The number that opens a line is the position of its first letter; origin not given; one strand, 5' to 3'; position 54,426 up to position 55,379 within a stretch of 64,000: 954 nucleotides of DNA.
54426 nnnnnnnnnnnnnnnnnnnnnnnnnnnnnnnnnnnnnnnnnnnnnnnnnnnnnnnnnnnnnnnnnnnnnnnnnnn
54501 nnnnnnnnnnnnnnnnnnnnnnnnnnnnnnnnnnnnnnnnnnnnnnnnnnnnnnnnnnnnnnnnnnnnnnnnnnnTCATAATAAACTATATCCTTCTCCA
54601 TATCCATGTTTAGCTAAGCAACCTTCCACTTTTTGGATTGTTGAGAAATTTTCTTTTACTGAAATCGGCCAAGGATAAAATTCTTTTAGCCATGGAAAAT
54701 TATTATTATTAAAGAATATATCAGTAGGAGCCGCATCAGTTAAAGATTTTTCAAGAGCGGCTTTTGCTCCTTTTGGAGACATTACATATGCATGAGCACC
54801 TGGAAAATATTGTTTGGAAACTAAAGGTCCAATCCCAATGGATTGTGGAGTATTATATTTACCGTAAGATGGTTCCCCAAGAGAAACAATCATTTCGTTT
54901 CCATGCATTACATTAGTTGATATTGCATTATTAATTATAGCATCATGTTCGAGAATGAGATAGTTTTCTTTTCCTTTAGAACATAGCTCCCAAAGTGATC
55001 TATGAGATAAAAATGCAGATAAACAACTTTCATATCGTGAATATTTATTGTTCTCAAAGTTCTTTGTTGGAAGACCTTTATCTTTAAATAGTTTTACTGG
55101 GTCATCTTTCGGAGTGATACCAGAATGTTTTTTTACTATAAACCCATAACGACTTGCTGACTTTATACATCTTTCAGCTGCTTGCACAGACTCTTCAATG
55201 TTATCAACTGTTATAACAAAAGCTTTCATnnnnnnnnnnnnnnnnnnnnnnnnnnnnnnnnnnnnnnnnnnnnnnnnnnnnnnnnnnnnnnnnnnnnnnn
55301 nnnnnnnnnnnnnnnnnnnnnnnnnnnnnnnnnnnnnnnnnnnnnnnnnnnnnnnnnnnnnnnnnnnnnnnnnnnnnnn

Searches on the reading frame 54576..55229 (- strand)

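Call 57: search_protein_families(library=pfam, proteins=[window:54576-55229:-], max_evalue=0.001)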
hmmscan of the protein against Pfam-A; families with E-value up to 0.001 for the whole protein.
window:54576-55229:- (217 aa): 1 family
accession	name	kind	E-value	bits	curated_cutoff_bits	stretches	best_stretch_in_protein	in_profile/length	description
PF01755.23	Glyco_transf_25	-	1.9e-07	31.6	24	1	70-109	68-108/199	Glycosyltransferase family 25 (LPS biosynthesis protein)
